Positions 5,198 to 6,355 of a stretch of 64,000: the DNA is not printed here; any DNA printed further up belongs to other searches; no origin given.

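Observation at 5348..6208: Low-GC orphan gene with a ParB-N / sulfiredoxin-like motif between housekeeping genes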

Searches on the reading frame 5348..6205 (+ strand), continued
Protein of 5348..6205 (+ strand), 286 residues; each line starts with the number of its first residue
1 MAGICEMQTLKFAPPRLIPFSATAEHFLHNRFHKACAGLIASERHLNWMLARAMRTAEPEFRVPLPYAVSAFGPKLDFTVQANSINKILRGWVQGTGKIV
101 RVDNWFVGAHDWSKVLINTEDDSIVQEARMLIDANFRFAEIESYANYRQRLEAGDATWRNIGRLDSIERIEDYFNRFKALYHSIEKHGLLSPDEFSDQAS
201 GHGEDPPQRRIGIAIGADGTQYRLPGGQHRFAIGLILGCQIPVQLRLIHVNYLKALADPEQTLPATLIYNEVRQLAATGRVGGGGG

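Call 63: search_protein_families(library=pfam, proteins=[L020:3-1259:+, L020:4568-6283:+, L025:3-593:+, L025:1536-1820:+, L017:123-1220:+, L017:2301-2687:+, L017:3014-3652:+, L017:3652-4944:+, L019:1590-2393:+, L018:1056-1301:-], max_evalue=0.01)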
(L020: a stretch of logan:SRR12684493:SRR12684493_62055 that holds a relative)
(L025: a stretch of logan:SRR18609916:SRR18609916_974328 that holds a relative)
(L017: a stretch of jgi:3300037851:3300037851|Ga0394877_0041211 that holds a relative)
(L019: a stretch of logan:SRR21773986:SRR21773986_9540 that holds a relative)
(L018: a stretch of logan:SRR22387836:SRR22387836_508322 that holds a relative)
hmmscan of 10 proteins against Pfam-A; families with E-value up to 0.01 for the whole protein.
L020:3-1259:+ (419 aa): 1 family
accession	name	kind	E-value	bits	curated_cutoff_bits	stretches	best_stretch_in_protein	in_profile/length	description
PF05159.20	Capsule_synth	-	2.1e-42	146.2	20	3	227-368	145-295/310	Capsule polysaccharide biosynthesis protein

L020:4568-6283:+ (572 aa): 4 families
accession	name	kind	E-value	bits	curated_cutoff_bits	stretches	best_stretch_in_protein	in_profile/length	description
PF00989.32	PAS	-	6.2e-15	55.6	22.6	1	430-541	2-113/113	PAS fold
PF08448.16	PAS_4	-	2.2e-10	41.2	23.1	1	435-545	1-109/110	PAS fold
PF13188.13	PAS_8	-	0.00012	22.3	21.8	1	429-481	1-54/65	PAS domain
PF13426.13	PAS_9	-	0.0004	21.1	27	1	440-543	2-103/103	PAS domain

L025:3-593:+ (197 aa): 1 family
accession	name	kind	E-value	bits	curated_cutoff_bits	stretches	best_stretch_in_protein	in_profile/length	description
PF13524.12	Glyco_trans_1_2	-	2.5e-17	63.6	25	1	68-190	22-142/144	Glycosyl transferase-like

L025:1536-1820:+ (95 aa): 0 families

L017:123-1220:+ (366 aa): 0 families

L017:2301-2687:+ (129 aa): 0 families

L017:3014-3652:+ (213 aa): 0 families

L017:3652-4944:+ (431 aa): 1 family
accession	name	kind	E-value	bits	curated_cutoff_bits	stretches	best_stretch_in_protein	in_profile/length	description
PF17957.7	Big_7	-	0.00051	21.1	24.1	1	43-79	1-36/70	Bacterial Ig domain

L019:1590-2393:+ (268 aa): 0 families

L018:1056-1301:- (81 aa): 0 families

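Call 76: find_encoding_contigs(protein=P0009, flank=10000, max_places=3)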
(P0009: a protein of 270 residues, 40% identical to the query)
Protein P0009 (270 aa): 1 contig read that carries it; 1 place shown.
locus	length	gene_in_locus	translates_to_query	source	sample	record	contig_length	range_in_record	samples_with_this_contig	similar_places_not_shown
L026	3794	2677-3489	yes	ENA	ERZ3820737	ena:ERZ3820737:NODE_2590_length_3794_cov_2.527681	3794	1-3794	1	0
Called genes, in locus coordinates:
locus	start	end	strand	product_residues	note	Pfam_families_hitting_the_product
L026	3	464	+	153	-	?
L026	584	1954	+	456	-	-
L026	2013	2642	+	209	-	PF01243:PNPOx_N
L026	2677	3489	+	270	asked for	-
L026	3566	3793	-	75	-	?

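Call 77: find_encoding_contigs(protein=P0022, flank=10000, max_places=3)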
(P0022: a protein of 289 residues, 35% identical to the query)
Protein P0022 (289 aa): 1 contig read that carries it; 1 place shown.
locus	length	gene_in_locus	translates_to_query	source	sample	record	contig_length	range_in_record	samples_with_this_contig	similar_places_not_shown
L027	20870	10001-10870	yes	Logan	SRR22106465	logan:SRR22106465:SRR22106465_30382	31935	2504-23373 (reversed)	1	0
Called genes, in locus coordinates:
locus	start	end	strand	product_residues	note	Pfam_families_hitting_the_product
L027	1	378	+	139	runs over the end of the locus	PF01467:CTP_transf_like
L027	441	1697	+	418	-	PF12895:ANAPC3 (weak)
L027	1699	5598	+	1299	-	PF00515:TPR_1 (faint), PF07719:TPR_2 (faint), PF12895:ANAPC3 (faint), PF13174:TPR_6 (faint), PF13414:TPR_11 (faint), PF04464:Glyphos_transf, PF00534:Glycos_transf_1, PF13692:Glyco_trans_1_4, +5 more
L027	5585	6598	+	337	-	-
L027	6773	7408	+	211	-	-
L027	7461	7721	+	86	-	-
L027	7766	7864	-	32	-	-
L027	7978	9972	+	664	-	PF05159:Capsule_synth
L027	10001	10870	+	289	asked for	-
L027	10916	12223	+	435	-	PF05159:Capsule_synth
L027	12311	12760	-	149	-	PF11969:DcpS_C, PF01230:HIT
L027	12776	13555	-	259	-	PF01261:AP_endonuc_2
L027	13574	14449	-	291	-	PF03446:NAD_binding_2, PF03807:F420_oxidored, PF14833:NAD_binding_11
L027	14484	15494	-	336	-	PF01210:NAD_Gly3P_dh_N (weak), PF02558:ApbA, PF08546:ApbA_C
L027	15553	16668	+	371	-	PF23500:DUF7133 (faint), PF22807:TrAA12 (weak), PF07995:GSDH, PF22807:TrAA12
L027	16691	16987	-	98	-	-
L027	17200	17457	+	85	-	PF00887:ACBP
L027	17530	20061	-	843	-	PF07992:Pyr_redox_2, PF13738:Pyr_redox_3, PF13434:Lys_Orn_oxgnase (weak), PF00027:cNMP_binding, PF13237:Fer4_10 (weak), PF13247:Fer4_11, PF00037:Fer4 (weak), PF12837:Fer4_6 (weak), +7 more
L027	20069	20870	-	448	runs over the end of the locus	PF13435:Cytochrome_C554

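Call 78: find_encoding_contigs(protein=P0008, flank=10000, max_places=3)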
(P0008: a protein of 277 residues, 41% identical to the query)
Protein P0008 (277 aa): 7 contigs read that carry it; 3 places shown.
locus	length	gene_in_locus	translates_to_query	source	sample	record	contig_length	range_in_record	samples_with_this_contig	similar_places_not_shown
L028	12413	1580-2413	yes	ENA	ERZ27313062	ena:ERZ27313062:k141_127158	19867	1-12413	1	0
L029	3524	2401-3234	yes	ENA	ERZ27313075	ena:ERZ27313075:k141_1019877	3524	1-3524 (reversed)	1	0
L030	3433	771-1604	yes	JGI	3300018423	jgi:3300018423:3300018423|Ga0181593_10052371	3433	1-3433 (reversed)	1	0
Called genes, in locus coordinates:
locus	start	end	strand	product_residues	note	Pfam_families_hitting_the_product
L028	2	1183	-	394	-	?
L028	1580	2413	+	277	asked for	-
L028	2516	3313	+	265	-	PF01507:PAPS_reduct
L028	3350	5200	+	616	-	PF00009:GTP_EFTU, PF01926:MMR_HSR1 (faint), PF22594:GTP-eEF1A_C, PF01583:APS_kinase, PF13238:AAA_18 (weak), PF13671:AAA_33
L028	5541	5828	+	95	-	-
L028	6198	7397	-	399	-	PF13356:Arm-DNA-bind_3, PF22022:Phage_int_M, PF00589:Phage_integrase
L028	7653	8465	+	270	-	PF03976:PPK2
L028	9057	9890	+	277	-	PF02668:TauD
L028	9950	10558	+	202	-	PF02798:GST_N, PF13409:GST_N_2, PF13417:GST_N_3, PF00043:GST_C (faint), PF13410:GST_C_2 (weak)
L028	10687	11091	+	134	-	PF00892:EamA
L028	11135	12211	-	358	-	PF02668:TauD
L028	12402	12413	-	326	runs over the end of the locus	PF00174:Oxidored_molyb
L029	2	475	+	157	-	?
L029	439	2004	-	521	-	PF13439:Glyco_transf_4, PF13579:Glyco_trans_4_4, PF00534:Glycos_transf_1, PF13692:Glyco_trans_1_4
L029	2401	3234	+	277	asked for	-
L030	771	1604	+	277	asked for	-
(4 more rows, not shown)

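Call 83: search_protein_families(library=padloc, proteins=[window:5348-6205:+, P0008, P0013, P0022, P0016], max_evalue=0.1)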
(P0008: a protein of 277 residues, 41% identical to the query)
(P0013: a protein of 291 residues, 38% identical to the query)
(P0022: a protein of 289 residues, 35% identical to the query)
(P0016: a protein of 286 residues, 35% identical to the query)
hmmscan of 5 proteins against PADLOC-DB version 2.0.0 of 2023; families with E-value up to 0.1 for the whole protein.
window:5348-6205:+ (286 aa): 0 families

P0008 (277 aa): 0 families

P0013 (291 aa): 0 families

P0022 (289 aa): 0 families

P0016 (286 aa): 0 families
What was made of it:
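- On Anti-phage defence systems (PADLOC) and phage proteins (PHROGs): PADLOC gives 0 hits for 5 members (call 83).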

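Call 84: search_protein_families(library=phrogs, proteins=[window:5348-6205:+, P0008, P0013, P0022, P0016], max_evalue=0.1)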
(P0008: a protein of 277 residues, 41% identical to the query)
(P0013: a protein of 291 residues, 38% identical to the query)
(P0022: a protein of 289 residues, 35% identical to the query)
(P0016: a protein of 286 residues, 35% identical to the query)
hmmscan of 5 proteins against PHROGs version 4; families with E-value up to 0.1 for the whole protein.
window:5348-6205:+ (286 aa): 0 families

P0008 (277 aa): 0 families

P0013 (291 aa): 0 families

P0022 (289 aa): 2 families
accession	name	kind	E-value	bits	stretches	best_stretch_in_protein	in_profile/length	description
phrog_6218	-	DNA, RNA and nucleotide metabolism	0.0095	16.1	1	179-262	30-86/506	ParB-like partition protein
phrog_26387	-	DNA, RNA and nucleotide metabolism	0.015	15.7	0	215-254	45-84/252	ParB-like partition nuclease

P0016 (286 aa): 1 family
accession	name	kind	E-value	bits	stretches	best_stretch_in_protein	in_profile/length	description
phrog_7527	-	unknown function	0.055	14.7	1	174-253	14-87/95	-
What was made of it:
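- On Anti-phage defence systems (PADLOC) and phage proteins (PHROGs): PHROGs gives only ParB-like matches at E about 0.01 for one member (call 84).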

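Call 92: list_cluster_members(proteins=[P0008, P0009, P0011, P0013, P0014, P0022, P0027, P0016, P0012, P0023])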
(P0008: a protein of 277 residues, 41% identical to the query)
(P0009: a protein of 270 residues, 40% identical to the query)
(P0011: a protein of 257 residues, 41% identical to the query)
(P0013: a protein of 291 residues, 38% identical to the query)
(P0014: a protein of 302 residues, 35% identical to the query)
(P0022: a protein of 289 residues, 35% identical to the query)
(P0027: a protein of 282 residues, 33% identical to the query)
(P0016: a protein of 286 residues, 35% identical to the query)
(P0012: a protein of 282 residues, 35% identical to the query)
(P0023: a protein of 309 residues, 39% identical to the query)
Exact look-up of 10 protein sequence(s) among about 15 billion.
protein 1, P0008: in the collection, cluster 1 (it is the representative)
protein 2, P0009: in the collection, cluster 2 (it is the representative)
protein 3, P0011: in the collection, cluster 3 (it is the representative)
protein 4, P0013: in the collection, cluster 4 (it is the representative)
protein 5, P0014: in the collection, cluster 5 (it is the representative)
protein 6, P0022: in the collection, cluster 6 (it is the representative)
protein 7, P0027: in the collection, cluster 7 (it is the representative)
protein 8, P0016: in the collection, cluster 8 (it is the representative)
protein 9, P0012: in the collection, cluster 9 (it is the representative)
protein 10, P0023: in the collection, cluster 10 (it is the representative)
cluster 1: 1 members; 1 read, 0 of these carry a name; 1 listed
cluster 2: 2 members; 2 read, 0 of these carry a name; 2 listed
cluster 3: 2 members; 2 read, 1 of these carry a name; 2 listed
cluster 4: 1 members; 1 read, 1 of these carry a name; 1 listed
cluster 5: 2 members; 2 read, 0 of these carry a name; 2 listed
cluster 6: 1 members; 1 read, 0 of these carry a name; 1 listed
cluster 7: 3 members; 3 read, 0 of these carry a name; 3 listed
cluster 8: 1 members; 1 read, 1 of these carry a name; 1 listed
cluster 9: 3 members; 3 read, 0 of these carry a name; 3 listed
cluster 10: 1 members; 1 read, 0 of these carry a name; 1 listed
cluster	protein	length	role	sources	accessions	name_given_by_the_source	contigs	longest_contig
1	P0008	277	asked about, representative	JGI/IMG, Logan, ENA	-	-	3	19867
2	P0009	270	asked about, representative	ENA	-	-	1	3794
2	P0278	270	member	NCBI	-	-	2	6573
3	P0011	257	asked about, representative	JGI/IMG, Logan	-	hypothetical protein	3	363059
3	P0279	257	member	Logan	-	-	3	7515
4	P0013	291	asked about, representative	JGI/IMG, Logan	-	hypothetical protein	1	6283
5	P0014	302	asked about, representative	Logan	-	-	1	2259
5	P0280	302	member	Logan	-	-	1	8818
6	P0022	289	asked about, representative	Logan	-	-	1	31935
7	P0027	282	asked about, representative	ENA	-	-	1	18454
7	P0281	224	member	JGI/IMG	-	-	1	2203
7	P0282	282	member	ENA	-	-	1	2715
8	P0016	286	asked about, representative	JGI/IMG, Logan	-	hypothetical protein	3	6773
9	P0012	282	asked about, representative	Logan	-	-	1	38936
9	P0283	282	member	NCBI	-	-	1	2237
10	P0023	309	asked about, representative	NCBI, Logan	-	-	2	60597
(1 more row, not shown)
